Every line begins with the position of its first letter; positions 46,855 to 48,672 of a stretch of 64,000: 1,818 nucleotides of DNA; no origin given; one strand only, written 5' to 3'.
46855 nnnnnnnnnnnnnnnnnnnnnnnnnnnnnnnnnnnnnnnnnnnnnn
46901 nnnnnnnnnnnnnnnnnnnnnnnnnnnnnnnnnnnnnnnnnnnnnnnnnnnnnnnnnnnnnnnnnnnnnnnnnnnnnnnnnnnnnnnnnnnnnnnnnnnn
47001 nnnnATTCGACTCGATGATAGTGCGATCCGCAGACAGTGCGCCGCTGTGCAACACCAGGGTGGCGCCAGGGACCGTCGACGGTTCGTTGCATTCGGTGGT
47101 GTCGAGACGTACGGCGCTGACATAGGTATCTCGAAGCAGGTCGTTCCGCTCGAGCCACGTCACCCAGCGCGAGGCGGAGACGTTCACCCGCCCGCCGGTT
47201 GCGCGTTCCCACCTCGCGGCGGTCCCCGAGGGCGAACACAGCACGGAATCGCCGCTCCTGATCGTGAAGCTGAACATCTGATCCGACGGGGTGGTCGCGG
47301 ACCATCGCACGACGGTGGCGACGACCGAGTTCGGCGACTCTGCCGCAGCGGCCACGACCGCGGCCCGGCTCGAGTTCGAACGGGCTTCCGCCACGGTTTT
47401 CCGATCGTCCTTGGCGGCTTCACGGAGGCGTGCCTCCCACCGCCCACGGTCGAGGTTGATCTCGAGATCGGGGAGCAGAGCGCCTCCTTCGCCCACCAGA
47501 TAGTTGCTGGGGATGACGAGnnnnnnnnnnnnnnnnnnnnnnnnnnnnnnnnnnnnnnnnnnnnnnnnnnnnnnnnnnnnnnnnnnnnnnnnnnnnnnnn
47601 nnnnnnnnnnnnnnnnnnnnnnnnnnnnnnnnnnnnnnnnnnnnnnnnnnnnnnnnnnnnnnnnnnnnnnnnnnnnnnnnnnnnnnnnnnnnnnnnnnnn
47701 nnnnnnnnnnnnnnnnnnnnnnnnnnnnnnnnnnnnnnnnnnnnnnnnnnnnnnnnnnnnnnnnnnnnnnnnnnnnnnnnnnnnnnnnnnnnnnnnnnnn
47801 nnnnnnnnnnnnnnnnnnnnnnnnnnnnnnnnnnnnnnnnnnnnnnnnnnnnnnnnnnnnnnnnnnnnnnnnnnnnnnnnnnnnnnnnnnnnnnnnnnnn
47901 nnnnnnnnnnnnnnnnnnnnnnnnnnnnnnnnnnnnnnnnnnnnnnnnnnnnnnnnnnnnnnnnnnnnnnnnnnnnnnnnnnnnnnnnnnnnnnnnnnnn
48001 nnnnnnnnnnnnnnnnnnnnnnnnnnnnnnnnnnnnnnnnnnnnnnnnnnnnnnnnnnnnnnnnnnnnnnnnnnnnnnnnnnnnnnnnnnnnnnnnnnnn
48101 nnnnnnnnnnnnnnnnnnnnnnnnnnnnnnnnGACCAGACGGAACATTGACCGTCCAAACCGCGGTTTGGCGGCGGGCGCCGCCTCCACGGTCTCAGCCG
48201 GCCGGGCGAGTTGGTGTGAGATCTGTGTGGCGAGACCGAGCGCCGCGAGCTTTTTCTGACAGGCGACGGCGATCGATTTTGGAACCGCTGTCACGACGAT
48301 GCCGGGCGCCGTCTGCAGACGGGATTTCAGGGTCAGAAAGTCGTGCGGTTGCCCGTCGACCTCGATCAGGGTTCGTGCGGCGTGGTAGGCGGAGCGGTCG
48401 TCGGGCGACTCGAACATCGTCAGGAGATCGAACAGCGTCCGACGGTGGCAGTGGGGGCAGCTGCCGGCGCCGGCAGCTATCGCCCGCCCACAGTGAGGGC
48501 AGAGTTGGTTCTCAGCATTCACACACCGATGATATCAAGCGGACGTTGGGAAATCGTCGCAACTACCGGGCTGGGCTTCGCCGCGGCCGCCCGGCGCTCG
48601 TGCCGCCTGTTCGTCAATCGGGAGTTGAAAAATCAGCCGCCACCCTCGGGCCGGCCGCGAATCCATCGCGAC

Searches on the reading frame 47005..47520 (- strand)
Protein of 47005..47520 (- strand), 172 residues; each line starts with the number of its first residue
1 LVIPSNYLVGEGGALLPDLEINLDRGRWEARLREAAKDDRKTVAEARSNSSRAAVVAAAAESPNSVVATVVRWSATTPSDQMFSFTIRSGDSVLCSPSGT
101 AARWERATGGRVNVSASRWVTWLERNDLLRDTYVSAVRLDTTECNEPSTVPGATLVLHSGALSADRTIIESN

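Call 56: search_protein_families(library=pfam, proteins=[window:47005-47520:-], max_evalue=10)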
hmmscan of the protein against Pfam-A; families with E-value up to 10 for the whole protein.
window:47005-47520:- (172 aa): 0 families

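Call 60: search_protein_representatives(protein=window:47005-47520:-)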
Query: 172 residues. Proteins with E-value up to 0.001 (for the whole library): 105; up to 1e-10: 45; up to 1e-30: 6. The best 105 are listed.
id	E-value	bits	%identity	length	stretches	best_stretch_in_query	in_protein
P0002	6.4e-77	273.3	76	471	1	1-171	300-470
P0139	4.5e-39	150.3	46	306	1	1-169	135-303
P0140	1.5e-33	132.3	42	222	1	1-169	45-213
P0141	2.4e-32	128.4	39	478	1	1-170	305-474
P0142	6.8e-32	127.0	41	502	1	1-170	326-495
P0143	2.2e-31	125.3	42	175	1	4-171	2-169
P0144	2.0e-27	112.4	37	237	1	1-166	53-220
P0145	8.4e-27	110.4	38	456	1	1-170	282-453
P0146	8.3e-24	100.7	36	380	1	1-170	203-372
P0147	4.2e-22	95.1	37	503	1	1-165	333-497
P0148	1.3e-20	90.2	34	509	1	1-167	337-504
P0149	9.4e-20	87.5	33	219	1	1-163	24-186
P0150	4.1e-19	85.4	36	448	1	2-171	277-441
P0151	1.2e-18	83.9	34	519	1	1-165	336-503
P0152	1.4e-18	83.6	33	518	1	1-165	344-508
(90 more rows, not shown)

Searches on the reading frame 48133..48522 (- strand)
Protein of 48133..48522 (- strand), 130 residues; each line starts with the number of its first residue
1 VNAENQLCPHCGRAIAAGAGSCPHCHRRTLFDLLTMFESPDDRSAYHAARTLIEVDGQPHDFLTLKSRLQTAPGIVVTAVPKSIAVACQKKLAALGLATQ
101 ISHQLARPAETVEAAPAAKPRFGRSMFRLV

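Call 56: search_protein_families(library=pfam, proteins=[window:48133-48522:-], max_evalue=10)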
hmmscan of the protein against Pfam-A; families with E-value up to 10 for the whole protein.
window:48133-48522:- (130 aa): 20 families
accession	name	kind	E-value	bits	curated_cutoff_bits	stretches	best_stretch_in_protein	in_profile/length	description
PF24460.1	DUF7575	-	6.1e-05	22.7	28.5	2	4-14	2-12/28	Domain of unknown function (DUF7575)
PF13240.11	Zn_Ribbon_1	-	8.5e-05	22.7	25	1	8-26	2-20/23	zinc-ribbon domain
PF19134.6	DUF5817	-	0.0029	18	31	1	21-52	23-54/57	Domain of unknown function (DUF5817)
PF10571.15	UPF0547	-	0.0038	17.8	29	1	8-25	3-20/26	Uncharacterised protein family UPF0547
PF12773.13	DZR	-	0.0054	17.3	27.3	1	8-26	1-19/45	Double zinc ribbon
PF13248.11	Zn_ribbon_3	-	0.0054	16.6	27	1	8-25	5-22/26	zinc-ribbon domain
PF18912.6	DZR_2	-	0.0092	16.2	27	1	7-29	9-31/56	Double zinc ribbon domain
PF25207.1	DUF7837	-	0.014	15.8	27.8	2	19-44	5-31/47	Domain of unknown function (DUF7837)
PF14690.11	Zn_ribbon_ISL3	-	0.039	14.8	25.5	1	20-29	3-12/47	zinc-finger of transposase IS204/IS1001/IS1096/IS1165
PF12760.12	Zn_ribbon_IS1595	-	0.18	12.2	25.4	1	20-35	19-34/46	Transposase zinc-ribbon domain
PF14255.11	Cys_rich_CPXG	-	0.25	11.8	25.2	0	8-15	3-10/52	Cysteine-rich CPXCG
PF14369.11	Zn_ribbon_19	-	0.76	10.4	30.8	1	4-13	20-29/35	zinc-ribbon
PF19335.5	HMBD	-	1.3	9.4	23.6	0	8-14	18-24/28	Heavy metal binding domain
PF13913.12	zf-C2HC_2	-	1.3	9.2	27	1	8-13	5-10/25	zinc-finger of a C2HC-type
PF12172.15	zf-ChsH2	-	2.5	8.4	23.2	0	6-30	12-36/37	ChsH2, rubredoxin-like zinc ribbon domain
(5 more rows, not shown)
